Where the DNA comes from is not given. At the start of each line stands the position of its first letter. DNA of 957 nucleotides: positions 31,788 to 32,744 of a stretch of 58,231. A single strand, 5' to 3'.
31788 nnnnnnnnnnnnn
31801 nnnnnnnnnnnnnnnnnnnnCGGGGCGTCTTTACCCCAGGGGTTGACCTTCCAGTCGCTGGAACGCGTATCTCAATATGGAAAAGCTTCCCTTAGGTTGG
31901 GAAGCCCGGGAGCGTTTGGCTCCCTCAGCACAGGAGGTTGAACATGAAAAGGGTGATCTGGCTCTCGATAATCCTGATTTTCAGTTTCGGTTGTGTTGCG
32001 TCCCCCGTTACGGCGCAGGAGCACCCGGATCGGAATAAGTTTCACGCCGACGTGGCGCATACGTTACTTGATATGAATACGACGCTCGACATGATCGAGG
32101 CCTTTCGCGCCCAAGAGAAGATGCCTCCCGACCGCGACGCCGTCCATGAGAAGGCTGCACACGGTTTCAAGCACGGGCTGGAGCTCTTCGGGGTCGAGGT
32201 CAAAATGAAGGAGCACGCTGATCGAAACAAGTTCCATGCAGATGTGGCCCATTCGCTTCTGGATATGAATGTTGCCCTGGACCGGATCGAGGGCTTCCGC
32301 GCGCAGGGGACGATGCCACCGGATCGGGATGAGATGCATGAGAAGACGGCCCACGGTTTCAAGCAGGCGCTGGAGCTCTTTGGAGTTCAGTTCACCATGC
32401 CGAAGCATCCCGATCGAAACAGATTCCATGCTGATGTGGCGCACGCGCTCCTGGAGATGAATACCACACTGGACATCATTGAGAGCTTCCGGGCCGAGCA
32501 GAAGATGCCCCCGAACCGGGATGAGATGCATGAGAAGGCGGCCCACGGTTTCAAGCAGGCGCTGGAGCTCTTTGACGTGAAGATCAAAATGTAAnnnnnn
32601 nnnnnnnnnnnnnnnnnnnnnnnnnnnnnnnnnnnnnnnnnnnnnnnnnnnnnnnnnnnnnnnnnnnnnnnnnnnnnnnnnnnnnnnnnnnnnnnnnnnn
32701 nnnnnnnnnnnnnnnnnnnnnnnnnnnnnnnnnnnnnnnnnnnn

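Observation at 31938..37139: Seven-gene same-strand cluster of unknown collective function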

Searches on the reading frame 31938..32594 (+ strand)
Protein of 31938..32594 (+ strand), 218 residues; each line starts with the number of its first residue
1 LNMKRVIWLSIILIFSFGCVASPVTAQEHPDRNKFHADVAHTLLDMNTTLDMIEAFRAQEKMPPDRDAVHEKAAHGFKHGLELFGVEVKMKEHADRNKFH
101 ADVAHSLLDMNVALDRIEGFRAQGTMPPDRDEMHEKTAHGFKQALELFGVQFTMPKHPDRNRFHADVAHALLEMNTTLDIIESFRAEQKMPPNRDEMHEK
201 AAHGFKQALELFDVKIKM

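Call 3: search_protein_families(library=pfam, proteins=[window:31938-32594:+], max_evalue=0.01)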
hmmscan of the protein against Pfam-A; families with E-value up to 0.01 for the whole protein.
window:31938-32594:+ (218 aa): 1 family
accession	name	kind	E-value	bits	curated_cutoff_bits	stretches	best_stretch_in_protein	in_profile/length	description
PF16453.11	IQ_SEC7_PH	-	0.00084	19.7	27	0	150-176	96-122/135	PH domain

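Call 4: search_protein_families(library=ncbifam, proteins=[window:31938-32594:+], max_evalue=0.01)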
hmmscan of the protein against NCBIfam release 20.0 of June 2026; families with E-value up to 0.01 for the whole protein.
window:31938-32594:+ (218 aa): 0 families
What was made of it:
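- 31944..32594 (+): g1: exported, Cys-free, His/Met-rich protein made of three 64-aa helical-hairpin repeats. It belongs to a new, very small family. Calls 3 and 4 (no family match).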

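Call 21: find_homologous_proteins(query=window:31944-32591:+, max_evalue=0.001)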
Query window:31944-32591:+ (216 aa): 26 proteins with E <= 0.001 among 1173 candidates.
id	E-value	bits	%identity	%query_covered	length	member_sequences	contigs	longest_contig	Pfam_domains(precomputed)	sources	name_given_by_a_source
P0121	5.2e-141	485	100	100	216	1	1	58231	-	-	-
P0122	1.7e-98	346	65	100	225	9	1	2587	-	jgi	jgi:DNA-binding cell septation regulator SpoVG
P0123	2.1e-92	326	70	97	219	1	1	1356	-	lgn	-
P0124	8.1e-92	324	69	98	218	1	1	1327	-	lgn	-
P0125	8.2e-91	321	70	96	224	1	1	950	-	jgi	jgi:hypothetical protein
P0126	1.2e-89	317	68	97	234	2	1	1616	-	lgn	-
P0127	1.6e-89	317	68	99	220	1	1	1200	-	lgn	-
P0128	8.4e-89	315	65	100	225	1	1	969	-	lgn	-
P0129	1.1e-88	314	68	98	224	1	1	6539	-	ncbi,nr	ncbi:MAG: hypothetical protein HZA13_10540 [Nitrospirae bacterium]|nr:hypothetical protein [Nitrospi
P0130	2.3e-88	313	67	97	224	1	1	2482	-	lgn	-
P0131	1.8e-87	310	65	99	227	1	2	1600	-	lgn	-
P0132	7.5e-86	305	64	100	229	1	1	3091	-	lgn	-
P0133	9.2e-80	285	62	99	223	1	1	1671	PF04212.25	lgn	-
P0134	2.7e-76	274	60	100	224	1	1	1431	-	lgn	-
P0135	3.0e-73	264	59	97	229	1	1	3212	-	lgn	-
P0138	1.1e-60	223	51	99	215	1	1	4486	-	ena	-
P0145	1.5e-23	102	72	30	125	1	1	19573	-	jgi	jgi:hypothetical protein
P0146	7.1e-21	93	53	41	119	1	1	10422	-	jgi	jgi:hypothetical protein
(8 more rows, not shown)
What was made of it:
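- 31944..32594 (+): Call 21 (26 homologues).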

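Call 22: find_encoding_contigs(protein=P0129, flank=10000, max_places=3)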
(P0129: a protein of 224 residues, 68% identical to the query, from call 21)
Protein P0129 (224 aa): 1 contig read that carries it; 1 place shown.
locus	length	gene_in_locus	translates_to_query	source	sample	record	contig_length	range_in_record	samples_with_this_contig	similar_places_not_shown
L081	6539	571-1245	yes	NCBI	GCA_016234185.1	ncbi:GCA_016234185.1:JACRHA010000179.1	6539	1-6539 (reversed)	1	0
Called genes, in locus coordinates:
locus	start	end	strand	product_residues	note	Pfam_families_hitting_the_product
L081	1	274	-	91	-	?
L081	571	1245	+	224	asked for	-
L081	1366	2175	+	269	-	PF00376:MerR, PF13411:MerR_1, PF09278:MerR-DNA-bind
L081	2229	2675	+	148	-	-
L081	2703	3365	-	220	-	PF13386:DsbD_2 (faint)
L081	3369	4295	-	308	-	PF01731:Arylesterase (faint), PF08450:SGL (faint), PF25021:TEN_NHL (faint), PF08309:LVIVD (faint), PF17170:DUF5128 (weak), PF06739:SBBP (faint), PF01436:NHL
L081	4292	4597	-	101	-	-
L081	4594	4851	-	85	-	PF05768:Glrx-like, PF13192:Thioredoxin_3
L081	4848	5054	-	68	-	-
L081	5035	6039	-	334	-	PF02683:DsbD_TM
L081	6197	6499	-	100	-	PF02583:Trns_repr_metal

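Call 23: find_encoding_contigs(protein=P0138, flank=10000, max_places=3)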
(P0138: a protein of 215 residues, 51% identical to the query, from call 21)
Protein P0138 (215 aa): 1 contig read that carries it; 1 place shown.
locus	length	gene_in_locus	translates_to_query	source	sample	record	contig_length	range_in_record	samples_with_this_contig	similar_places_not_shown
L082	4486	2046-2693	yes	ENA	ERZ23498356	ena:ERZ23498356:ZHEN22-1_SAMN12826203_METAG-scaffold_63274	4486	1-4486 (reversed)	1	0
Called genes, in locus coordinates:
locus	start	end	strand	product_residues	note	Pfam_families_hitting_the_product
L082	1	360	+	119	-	?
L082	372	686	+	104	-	PF00239:Resolvase (faint)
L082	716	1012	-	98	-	-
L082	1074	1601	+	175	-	PF00376:MerR, PF13411:MerR_1, PF09278:MerR-DNA-bind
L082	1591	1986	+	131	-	-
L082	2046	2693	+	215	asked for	-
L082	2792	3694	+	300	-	PF13180:PDZ_2, PF17820:PDZ_6 (weak)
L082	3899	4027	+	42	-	-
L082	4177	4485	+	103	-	?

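Call 24: find_encoding_contigs(protein=P0145, flank=10000, max_places=3)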
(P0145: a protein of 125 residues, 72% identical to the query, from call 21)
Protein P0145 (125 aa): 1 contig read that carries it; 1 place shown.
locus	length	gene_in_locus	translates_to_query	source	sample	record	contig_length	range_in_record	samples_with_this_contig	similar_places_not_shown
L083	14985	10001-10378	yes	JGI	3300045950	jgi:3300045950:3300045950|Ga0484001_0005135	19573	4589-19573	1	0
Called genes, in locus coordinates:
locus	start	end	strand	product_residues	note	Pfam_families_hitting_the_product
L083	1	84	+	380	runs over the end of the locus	PF13439:Glyco_transf_4, PF13579:Glyco_trans_4_4, PF00534:Glycos_transf_1, PF13692:Glyco_trans_1_4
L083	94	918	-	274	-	PF13489:Methyltransf_23, PF06325:PrmA, PF08241:Methyltransf_11, PF08242:Methyltransf_12, PF13649:Methyltransf_25, PF13847:Methyltransf_31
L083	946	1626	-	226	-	PF13489:Methyltransf_23, PF13847:Methyltransf_31 (faint), PF08241:Methyltransf_11, PF08242:Methyltransf_12 (weak), PF13649:Methyltransf_25 (weak)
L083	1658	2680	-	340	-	PF05711:TylF, PF13578:Methyltransf_24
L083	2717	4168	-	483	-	PF13472:Lipase_GDSL_2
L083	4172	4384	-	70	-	PF11666:DUF2933 (weak)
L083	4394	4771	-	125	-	PF13473:Cupredoxin_1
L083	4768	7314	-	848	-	PF00403:HMA, PF00122:E1-E2_ATPase, PF00702:Hydrolase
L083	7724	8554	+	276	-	PF02798:GST_N, PF13409:GST_N_2, PF13417:GST_N_3, PF16865:GST_C_5, PF00043:GST_C (weak), PF14497:GST_C_3, PF13410:GST_C_2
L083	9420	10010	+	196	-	PF09278:MerR-DNA-bind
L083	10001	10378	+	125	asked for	-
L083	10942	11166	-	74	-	-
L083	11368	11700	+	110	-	-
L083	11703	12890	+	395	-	PF00083:Sugar_tr (weak), PF05977:MFS_3, PF07690:MFS_1, PF12832:MFS_1_like (weak), PF13347:MFS_2, PF07690:MFS_1, PF12832:MFS_1_like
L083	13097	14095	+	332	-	PF21783:YNCE (faint), PF22494:choice_anch_I (faint), PF06439:3keto-disac_hyd (weak)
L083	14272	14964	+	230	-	-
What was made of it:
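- Neighbours of g1 homologues elsewhere include a CopA-type ATPase with a cupredoxin (L083) and a CsoR with DsbD/thioredoxin genes (L081) (calls 22, 24).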

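Call 25: find_encoding_contigs(protein=P0146, flank=10000, max_places=3)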
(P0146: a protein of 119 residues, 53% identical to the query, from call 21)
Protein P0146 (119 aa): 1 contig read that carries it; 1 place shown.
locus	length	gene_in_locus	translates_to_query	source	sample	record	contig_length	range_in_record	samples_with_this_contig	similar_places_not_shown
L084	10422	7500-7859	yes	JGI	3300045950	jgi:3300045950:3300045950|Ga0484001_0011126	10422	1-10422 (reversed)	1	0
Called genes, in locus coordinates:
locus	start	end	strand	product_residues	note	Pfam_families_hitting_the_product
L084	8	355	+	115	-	PF01551:Peptidase_M23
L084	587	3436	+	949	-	PF07517:SecA_DEAD, PF01043:SecA_PP_bind, PF21090:P-loop_SecA, PF07516:SecA_SW, PF02810:SEC-C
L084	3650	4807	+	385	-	PF00108:Thiolase_N, PF00109:ketoacyl-synt (faint), PF02801:Ketoacyl-synt_C (faint), PF22691:Thiolase_C_1, PF02803:Thiolase_C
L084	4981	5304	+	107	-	PF01796:OB_ChsH2_C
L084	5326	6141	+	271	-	PF00795:CN_hydrolase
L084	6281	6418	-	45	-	-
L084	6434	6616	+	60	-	-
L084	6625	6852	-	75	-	PF04255:DUF433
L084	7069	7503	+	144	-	PF00376:MerR, PF13411:MerR_1, PF09278:MerR-DNA-bind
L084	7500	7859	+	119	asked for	-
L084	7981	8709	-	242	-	PF13276:HTH_21, PF00665:rve, PF13610:DDE_Tnp_IS240, PF13683:rve_3, PF13333:rve_2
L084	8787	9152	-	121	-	PF01527:HTH_Tnp_1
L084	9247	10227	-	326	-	PF20320:DUF6615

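Call 27: find_encoding_contigs(protein=P0132, flank=5000, max_places=2)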
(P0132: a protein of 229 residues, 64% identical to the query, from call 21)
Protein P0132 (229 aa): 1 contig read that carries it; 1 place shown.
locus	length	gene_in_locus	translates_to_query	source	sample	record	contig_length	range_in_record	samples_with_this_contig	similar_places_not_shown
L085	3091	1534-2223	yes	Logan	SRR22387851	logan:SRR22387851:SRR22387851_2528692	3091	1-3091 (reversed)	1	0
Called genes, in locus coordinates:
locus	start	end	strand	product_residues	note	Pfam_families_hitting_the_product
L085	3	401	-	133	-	?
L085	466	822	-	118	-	-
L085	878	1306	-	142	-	PF02915:Rubrerythrin (faint)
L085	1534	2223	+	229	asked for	-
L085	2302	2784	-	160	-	-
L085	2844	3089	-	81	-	?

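Call 28: find_encoding_contigs(protein=P0135, flank=5000, max_places=2)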
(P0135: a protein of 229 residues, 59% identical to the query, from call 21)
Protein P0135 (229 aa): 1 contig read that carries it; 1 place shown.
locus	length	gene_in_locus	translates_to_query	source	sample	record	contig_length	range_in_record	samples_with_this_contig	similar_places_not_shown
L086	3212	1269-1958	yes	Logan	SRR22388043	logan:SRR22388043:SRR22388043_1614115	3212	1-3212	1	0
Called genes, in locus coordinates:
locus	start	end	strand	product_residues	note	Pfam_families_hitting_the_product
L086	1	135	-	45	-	?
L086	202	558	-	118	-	-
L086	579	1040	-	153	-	PF02915:Rubrerythrin (weak)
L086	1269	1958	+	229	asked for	-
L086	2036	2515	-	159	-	-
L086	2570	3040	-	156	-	PF00376:MerR, PF13411:MerR_1, PF09278:MerR-DNA-bind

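Call 29: find_encoding_contigs(protein=P0122, flank=5000, max_places=2)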
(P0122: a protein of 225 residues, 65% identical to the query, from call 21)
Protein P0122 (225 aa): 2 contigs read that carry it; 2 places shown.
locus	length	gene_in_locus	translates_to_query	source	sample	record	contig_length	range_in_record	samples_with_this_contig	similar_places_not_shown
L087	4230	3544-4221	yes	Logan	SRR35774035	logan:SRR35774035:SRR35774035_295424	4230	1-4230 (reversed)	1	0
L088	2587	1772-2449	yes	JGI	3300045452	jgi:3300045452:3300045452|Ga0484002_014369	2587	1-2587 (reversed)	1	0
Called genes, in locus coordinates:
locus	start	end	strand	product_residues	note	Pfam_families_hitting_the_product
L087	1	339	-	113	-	?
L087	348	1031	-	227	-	-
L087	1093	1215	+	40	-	-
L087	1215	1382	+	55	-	-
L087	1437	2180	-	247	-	-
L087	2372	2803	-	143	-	-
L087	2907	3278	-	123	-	-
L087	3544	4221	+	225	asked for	-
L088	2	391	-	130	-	?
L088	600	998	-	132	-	-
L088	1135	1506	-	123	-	-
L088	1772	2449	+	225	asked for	-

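Call 48: predict_structure(alignment_id=A2)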
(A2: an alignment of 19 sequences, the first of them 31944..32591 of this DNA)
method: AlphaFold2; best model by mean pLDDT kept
length: 216 residues; sequences in the alignment: 19
mean_pLDDT: 88.1   pTM: 0.81
mean pLDDT of the five models: 88.1, 88.0, 87.7, 87.7, 87.4
residues with pLDDT >= 90: 172; 70-90: 12; 50-70: 7; < 50: 25
segments of 3 or more residues with pLDDT < 50: 1-4, 6-26
pLDDT, mean of each block of 10 residues (from residue 1): 43 38 56 97 97 95 97 98 86 90 98 96 96 98 95 85 98 97 95 98 97 89
secondary structure, 60 per line:
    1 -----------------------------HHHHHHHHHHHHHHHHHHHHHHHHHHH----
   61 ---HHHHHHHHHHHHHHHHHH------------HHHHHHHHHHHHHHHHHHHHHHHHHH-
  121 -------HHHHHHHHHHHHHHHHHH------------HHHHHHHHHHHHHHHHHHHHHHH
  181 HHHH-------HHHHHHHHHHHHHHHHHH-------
elements in order: H30-56 H64-81 H94-119 H128-145 H158-184 H192-209
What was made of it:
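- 31944..32594 (+): Call 48 (AF2 model, pLDDT 88, six helices).
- The AF2 model is confident and shows three helical hairpins (call 48).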

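Call 50: fold_search(model_id=the predicted structure, library=pdb)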
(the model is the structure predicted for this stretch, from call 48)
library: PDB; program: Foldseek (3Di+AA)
matches with E <= 10: 693; with E <= 0.001: 0
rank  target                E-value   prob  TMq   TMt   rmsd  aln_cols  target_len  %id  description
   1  5nx5_A                3.1e-01  0.18  0.22  0.19  14.0       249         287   12  Crystal structure of Linalool/Nerolidol synthase from Streptomyces clavuligerus in complex with 2-fluorogeranyl diphos (released 2017-09-20)
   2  9gg5_R                3.4e-01  0.15  0.17  0.13  19.7       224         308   13  Cryo-EM structure of Thromboxane A2 receptor-miniGq protein complex bound to U46619 (released 2025-08-27)
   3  7kjd                  4.4e-01  0.28  0.27  0.18  12.4       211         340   16  F96M epi-isozizaene synthase: complex with 3 Mg2+ and risedronate (released 2020-12-16)
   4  6t5h_A                4.4e-01  0.18  0.23  0.22  16.5       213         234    8  Human 14-3-3 sigma fused to the StARD1 peptide including phosphoserine-57 (released 2020-11-18)
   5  8su3                  5.1e-01  0.28  0.27  0.18  11.3       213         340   14  F95S epi-Isozizaene Synthase: complex with 3 Mg2+, inorganic pyrophosphate, and benzyl triethyl ammonium cation (released 2023-07-26)
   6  7ng8_A                6.0e-01  0.16  0.23  0.13  26.7       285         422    7  Trimeric efflux pump Klebsiella TolC in complex with KlebC (released 2021-06-30)
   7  9mri_D                6.0e-01  0.06  0.14  0.13  17.4       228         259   13  X-ray crystal structure of Streptomyces cacaoi PolF bound to Zn(II) (released 2025-10-22)
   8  8v3k                  6.3e-01  0.23  0.27  0.18  12.4       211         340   16  F95S-F198S epi-Isozizaene Synthase: complex with 3 Mg2+, inorganic pyrophosphate, and benzyl triethyl ammonium cation (released 2024-01-24)
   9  1k05_C                6.9e-01  0.38  0.24  0.34  10.8       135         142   12  Crystal structure of the Focal Adhesion Targeting Domain of Focal Adhesion Kinase (released 2002-01-30)
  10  9wz3_A                6.9e-01  0.33  0.26  0.21  10.9       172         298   13  Cryo-EM structure of the PT domain of EvSS (released 2026-02-11)
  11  8su4                  7.3e-01  0.21  0.27  0.18  12.4       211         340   16  F198S epi-Isozizaene Synthase: complex with 3 Mg2+, inorganic pyrophosphate, and benzyl triethyl ammonium cation (released 2023-07-26)
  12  6kn5                  7.3e-01  0.18  0.24  0.23  14.0       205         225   10  Crystal structure of AFF4 C-terminal domain (released 2020-07-08)
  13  8t07_A                7.3e-01  0.15  0.22  0.24  15.1       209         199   13  Structure of mouse Myomaker mutant-Y118A bound to Fab18G7 (released 2023-09-27)
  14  7p5c_A                7.3e-01  0.08  0.17  0.10  28.0       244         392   11  Cryo-EM structure of human TTYH3 in Ca2+ and GDN (released 2021-08-11)
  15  9jxm                  8.1e-01  0.30  0.27  0.11  13.0       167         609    6  Cryo-EM structure of one subunit of the human XPR1 homodimer with both the intracellular and extracellular gates in an o (released 2025-08-27)
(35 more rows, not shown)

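Call 52: find_related_loci(query=A2, collection=metagenome_contigs, flank=10000)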
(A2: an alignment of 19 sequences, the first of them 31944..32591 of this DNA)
Query A2 (216 aa) in metagenome_contigs; peptide patterns used: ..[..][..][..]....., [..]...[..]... (x = any residue, [..] = any of these).
137 stretches matched a pattern; 3 encode a relative of the query (tblastn E <= 1e-3); 3 distinct loci.
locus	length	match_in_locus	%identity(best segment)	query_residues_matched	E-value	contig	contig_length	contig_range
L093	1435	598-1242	51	2-216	1e-74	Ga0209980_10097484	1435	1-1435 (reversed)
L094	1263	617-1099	65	1-216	3e-70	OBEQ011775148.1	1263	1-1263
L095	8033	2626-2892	61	1-216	1e-19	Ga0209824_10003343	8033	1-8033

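Call 69: search_protein_representatives(alignment_id=A2)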
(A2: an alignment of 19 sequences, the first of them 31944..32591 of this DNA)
Query: 19 sequences, 223 profile positions. Proteins with E-value up to 0.001 (for the whole library): 8; up to 1e-10: 5; up to 1e-30: 3. The best 8 are listed.
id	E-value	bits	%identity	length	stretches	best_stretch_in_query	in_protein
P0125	3.6e-118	408.9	-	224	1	1-223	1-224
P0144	2.5e-39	151.1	-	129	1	134-223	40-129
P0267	4.0e-32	127.5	-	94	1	4-95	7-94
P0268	2.7e-27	111.7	-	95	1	10-96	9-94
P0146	2.5e-25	105.3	-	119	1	8-95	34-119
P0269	4.8e-10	55.3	-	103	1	179-223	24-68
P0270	1.2e-08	50.7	-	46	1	6-50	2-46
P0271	1.5e-04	37.3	-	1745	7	146-211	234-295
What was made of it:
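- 31944..32594 (+): Call 69 (8 representatives in 1.84e9 proteins).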

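Call 72: search_protein_families(library=pfam, proteins=[L081:2229-2675:+, L082:1591-1986:+, L095:2239-2595:+, L086:2036-2515:-, L086:579-1040:-, L086:202-558:-, L081:1366-2175:+], max_evalue=0.01)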
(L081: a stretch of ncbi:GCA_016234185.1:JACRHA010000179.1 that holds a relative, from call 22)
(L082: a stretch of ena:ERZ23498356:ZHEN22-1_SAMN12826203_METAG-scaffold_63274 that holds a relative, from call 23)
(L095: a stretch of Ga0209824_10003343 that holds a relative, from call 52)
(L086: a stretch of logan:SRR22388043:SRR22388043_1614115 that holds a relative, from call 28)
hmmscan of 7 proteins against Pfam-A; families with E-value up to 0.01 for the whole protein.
L081:2229-2675:+ (148 aa): 0 families

L082:1591-1986:+ (131 aa): 0 families

L095:2239-2595:+ (118 aa): 0 families

L086:2036-2515:- (159 aa): 0 families

L086:579-1040:- (153 aa): 1 family
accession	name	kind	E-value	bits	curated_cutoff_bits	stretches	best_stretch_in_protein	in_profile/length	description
PF02915.23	Rubrerythrin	-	4.3e-10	40.5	22.8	1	24-104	11-91/137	Rubrerythrin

L086:202-558:- (118 aa): 0 families

L081:1366-2175:+ (269 aa): 3 families
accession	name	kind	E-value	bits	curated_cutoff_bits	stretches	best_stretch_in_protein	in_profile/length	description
PF13411.12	MerR_1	-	1.6e-19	70.2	21.6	1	6-75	2-66/69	MerR HTH family regulatory protein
PF09278.17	MerR-DNA-bind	-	1.8e-14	54.5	25.4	1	52-118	1-65/65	MerR, DNA binding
PF00376.29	MerR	-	1.6e-12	47.5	28.2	1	6-37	1-32/38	MerR family regulatory protein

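Call 76: search_dna_similar(query=window:31944-32591:+, collection=plasmids, mode=protein, max_evalue=0.001, max_rows=10)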
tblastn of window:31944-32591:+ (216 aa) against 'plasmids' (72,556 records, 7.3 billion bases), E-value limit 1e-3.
No match.
